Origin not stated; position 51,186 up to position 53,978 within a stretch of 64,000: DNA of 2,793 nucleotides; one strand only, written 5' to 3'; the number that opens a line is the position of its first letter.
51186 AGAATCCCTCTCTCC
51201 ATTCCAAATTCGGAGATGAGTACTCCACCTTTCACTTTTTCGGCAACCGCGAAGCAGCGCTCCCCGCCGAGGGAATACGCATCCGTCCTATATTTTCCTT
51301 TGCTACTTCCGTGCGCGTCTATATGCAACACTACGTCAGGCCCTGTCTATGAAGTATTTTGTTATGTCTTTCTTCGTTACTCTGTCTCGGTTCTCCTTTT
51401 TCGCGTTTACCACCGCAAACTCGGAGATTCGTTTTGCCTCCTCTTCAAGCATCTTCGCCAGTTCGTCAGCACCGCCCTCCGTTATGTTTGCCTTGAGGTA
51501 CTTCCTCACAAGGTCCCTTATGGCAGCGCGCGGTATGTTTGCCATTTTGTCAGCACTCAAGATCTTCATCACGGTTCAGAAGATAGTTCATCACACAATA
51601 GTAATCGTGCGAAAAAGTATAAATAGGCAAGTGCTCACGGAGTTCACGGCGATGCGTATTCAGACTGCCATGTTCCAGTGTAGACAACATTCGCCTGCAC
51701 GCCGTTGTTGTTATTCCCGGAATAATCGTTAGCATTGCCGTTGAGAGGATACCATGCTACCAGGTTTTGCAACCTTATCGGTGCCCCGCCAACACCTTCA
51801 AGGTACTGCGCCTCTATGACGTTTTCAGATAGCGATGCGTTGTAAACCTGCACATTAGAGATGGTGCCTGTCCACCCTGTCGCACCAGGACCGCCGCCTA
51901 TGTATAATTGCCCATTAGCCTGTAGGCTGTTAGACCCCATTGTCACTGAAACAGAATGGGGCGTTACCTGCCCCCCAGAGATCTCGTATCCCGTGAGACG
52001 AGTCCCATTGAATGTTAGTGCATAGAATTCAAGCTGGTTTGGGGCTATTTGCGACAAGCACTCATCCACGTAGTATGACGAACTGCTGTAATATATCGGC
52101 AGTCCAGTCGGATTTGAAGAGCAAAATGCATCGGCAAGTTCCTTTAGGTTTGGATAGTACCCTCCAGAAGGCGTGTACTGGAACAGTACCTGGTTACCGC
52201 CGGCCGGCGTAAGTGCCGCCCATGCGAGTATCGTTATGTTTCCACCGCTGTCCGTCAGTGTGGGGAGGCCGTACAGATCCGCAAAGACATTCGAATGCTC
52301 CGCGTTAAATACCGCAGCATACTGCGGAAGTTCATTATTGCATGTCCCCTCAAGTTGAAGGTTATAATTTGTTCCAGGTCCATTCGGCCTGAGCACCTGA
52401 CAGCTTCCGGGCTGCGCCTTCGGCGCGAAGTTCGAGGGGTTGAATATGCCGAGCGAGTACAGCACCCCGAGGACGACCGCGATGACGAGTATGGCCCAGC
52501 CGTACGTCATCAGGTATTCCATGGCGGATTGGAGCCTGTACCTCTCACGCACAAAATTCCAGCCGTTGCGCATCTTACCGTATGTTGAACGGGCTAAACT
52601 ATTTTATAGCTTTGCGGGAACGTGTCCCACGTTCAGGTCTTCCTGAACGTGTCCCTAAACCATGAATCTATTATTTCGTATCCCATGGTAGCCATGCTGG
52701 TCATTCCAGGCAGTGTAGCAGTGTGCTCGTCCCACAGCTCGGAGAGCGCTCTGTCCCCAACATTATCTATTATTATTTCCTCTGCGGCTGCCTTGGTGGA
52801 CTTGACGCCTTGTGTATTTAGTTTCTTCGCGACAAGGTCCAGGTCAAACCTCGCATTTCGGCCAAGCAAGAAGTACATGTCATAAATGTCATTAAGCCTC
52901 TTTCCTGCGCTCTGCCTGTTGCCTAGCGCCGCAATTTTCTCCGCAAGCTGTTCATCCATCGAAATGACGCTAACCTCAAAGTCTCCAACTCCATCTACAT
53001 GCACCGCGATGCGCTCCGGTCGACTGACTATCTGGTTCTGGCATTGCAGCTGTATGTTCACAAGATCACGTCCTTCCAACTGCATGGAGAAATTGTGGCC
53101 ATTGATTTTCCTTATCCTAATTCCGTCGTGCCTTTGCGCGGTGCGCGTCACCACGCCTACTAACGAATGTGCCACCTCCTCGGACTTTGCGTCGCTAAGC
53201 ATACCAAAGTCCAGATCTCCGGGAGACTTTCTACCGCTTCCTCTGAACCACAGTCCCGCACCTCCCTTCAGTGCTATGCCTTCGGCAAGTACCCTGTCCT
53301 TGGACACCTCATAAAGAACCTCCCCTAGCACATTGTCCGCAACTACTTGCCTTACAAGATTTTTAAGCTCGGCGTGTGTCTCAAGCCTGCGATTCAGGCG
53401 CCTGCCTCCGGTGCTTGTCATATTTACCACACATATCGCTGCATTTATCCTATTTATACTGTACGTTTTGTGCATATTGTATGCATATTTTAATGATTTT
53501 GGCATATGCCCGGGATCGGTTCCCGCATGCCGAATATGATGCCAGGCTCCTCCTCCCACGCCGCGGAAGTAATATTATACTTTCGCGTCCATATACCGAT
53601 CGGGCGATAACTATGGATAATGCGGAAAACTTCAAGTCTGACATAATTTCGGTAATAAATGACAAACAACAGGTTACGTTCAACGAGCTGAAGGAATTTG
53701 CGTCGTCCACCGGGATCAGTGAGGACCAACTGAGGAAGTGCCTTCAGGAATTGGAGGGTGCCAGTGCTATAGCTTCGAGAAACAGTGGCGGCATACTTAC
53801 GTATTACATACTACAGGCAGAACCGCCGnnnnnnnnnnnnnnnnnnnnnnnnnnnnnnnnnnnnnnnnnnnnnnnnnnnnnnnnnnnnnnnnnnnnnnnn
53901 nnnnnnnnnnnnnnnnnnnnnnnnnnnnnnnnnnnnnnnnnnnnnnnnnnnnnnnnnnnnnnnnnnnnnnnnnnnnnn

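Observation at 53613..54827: wHTH-receiver-GGDEF-like protein in an archaeal genome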

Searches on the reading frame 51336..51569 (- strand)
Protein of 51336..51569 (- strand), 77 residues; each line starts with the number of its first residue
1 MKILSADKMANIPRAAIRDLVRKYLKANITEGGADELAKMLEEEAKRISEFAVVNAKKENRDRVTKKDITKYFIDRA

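Call 33: search_protein_families(library=pfam, proteins=[window:51336-51569:-], max_evalue=0.001)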
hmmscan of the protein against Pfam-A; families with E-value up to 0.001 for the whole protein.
window:51336-51569:- (77 aa): 1 family
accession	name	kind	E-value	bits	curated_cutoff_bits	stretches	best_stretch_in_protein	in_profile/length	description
PF00808.29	CBFD_NFYB_HMF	-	0.00081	20.1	21.4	1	11-70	2-62/65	Histone-like transcription factor (CBF/NF-Y) and archaeal histone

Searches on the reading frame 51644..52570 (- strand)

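Call 33: search_protein_families(library=pfam, proteins=[window:51644-52570:-], max_evalue=0.001)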
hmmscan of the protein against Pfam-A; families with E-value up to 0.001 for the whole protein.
window:51644-52570:- (308 aa): 1 family
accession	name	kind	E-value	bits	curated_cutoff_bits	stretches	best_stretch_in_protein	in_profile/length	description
PF13385.13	Laminin_G_3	-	2.7e-09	37.8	27.6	1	105-251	12-149/151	Concanavalin A-like lectin/glucanases superfamily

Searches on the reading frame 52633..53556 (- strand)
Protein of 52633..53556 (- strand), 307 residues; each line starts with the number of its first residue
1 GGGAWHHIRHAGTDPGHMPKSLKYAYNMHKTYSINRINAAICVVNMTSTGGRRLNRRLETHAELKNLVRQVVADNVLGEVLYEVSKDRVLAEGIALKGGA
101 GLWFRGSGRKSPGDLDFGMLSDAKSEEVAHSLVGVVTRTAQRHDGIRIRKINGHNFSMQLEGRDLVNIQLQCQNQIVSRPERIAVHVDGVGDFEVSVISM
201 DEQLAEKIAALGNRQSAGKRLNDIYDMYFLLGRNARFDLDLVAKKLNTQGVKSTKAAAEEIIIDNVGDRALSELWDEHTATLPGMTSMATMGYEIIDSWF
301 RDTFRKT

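Call 33: search_protein_families(library=pfam, proteins=[window:52633-53556:-], max_evalue=0.001)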
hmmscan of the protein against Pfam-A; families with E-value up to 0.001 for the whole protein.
window:52633-53556:- (307 aa): 1 family
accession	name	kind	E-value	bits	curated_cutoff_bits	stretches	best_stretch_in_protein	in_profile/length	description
PF08843.17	AbiEii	-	4.7e-11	43.5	22.5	1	82-278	4-219/238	Nucleotidyl transferase AbiEii toxin, Type IV TA system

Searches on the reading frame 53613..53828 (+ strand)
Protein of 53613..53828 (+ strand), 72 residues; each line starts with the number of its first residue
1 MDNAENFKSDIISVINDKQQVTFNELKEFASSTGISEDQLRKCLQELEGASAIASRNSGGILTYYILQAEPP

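Call 60: search_solved_structures(query=A3, max_evalue=10, show_alignments=2)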
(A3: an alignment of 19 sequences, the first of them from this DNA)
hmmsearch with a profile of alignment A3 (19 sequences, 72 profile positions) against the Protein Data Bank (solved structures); distinct sequences matched with E-value up to 10: 92 (the best 60 are shown).
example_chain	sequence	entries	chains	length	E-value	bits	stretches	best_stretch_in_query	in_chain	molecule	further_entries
2b0l_A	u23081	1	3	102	0.00066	22.9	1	27-64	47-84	GTP-sensing transcriptional pleiotropic repressor codY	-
8c7t_A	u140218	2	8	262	0.00068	22.9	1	11-64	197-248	GTP-sensing transcriptional pleiotropic repressor CodY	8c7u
5ey2_A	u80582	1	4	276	0.0011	22.2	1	27-64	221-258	GTP-sensing transcriptional pleiotropic repressor CodY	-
5loe_A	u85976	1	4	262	0.0023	21.2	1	27-64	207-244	GTP-sensing transcriptional pleiotropic repressor CodY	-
5lnh_A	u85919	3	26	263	0.0026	21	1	27-64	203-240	GTP-sensing transcriptional pleiotropic repressor CodY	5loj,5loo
2p6j_A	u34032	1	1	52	0.0027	20.9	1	5-49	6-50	designed engrailed homeodomain variant UVF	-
1q1h_A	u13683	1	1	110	0.0044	20.3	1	10-57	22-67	Transcription Factor E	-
2lvs_A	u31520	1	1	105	0.0047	20.2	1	18-57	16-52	Putative uncharacterized protein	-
8c7s_A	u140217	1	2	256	0.0077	19.5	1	28-60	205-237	Global transcriptional regulator CodY (Fragment)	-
8c7o_A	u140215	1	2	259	0.0081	19.4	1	28-60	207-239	Global transcriptional regulator CodY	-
5ey0_B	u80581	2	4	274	0.0095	19.2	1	28-60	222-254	GTP-sensing transcriptional pleiotropic repressor CodY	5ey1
6cmv_A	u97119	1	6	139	0.018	18.3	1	21-58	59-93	Transcriptional regulator Lrs14-like protein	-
1wj5_A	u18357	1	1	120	0.02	18.1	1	30-70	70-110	hypothetical protein (RIKEN cDNA 0610009H20)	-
1j75_A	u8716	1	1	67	0.021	18.1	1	4-55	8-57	Tumor Stroma and Activated Macrophage Protein DLM-1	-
6jmi_A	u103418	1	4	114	0.021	18.1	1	10-64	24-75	Uncharacterized HTH-type transcriptional regulator Rv0081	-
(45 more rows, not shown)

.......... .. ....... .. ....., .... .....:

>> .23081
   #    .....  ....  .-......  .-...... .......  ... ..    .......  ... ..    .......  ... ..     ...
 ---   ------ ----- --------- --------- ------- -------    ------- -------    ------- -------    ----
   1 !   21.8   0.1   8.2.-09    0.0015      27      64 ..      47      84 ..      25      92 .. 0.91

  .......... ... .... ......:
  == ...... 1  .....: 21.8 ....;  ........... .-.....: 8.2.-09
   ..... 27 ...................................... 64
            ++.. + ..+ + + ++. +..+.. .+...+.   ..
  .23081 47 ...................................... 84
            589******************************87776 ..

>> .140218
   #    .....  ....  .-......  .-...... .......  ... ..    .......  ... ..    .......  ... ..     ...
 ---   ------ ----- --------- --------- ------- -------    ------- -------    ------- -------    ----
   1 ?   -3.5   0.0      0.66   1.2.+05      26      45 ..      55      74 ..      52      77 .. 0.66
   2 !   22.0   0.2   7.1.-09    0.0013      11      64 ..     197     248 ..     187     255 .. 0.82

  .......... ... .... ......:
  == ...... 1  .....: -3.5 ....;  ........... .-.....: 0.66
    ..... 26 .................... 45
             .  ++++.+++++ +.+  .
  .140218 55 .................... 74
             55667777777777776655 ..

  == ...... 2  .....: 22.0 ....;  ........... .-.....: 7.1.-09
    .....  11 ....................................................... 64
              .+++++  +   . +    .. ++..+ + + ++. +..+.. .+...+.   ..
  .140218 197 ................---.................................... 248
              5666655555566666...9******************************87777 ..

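Call 61: search_protein_families(library=pfam, alignment_id=A3, max_evalue=1)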
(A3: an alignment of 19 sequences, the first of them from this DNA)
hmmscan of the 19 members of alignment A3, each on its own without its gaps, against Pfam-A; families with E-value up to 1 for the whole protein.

A. member 1, seq(72 aa): 15 families
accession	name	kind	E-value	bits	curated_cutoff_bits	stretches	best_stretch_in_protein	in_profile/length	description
PF22566.2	UBA_8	-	0.00068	19.7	26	1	26-46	7-27/46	UBA-like domain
PF08280.17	HTH_Mga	-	0.0068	16.8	23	1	25-47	21-43/59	M protein trans-acting positive regulator (MGA) HTH domain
PF04703.18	FaeA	-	0.015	16.1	20.7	1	8-64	2-57/62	FaeA-like protein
PF14394.12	DUF4423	-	0.048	13.9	30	1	22-60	34-73/165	Domain of unknown function (DUF4423)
PF19121.6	DUF5805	-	0.074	13.9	28.5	1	4-54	11-59/67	Family of unknown function (DUF5805)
PF02082.26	Rrf2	-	0.086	13.4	30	1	18-56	18-56/132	Iron-dependent Transcriptional regulator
PF22798.2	DUF5817_CT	-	0.089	13.1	29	1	21-50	13-42/54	DUF5817, C-terminal domain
PF08220.18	HTH_DeoR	-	0.089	13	21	1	10-61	4-51/57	DeoR-like helix-turn-helix domain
PF22560.2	GMT-wHTH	-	0.14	13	27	1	4-48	26-70/82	GMT-like wHTH domain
PF21100.3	MCM_C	-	0.14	12.4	27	1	11-56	10-56/64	MCM protein C-terminal winged helix-turn-helix domain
PF03962.21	Mnd1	-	0.15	12.8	23.5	1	22-65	13-57/60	Mnd1 HTH domain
PF16902.11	FokI_D3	-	0.15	12.4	29.2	1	12-39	19-47/69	FokI, D3 domain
PF14056.11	DUF4250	-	0.17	12.4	27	1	12-46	9-43/55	Domain of unknown function (DUF4250)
PF13730.12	HTH_36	-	0.21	11.9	25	1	20-50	23-52/55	Helix-turn-helix domain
PF16198.10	TruB_C_2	-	0.22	12.1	29.3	1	16-50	29-64/66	tRNA pseudouridylate synthase B C-terminal domain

B. families by the number of members that match (of 19 scanned): 78 families (the first 25 are shown)
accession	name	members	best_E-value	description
PF03965.22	Penicillinase_R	8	0.0025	Penicillinase repressor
PF08222.17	HTH_CodY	5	0.001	CodY helix-turn-helix domain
PF13545.12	HTH_Crp_2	5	0.0023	Crp-like helix-turn-helix domain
PF14056.11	DUF4250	5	0.015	Domain of unknown function (DUF4250)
PF02082.26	Rrf2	5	0.026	Iron-dependent Transcriptional regulator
PF12840.13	HTH_20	4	7.5e-05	Helix-turn-helix domain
PF21128.4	MCM4_WHD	4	0.00074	MCM4, winged helix domain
PF14394.12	DUF4423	4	0.0025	Domain of unknown function (DUF4423)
PF22798.2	DUF5817_CT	4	0.0028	DUF5817, C-terminal domain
PF07848.18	PaaX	4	0.0064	PaaX-like protein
PF08220.18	HTH_DeoR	4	0.0065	DeoR-like helix-turn-helix domain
PF00392.27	GntR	4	0.011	Bacterial regulatory proteins, gntR family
PF13412.12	HTH_24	3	0.0002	Winged helix-turn-helix DNA-binding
PF03962.21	Mnd1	3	0.0012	Mnd1 HTH domain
PF21100.3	MCM_C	3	0.0037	MCM protein C-terminal winged helix-turn-helix domain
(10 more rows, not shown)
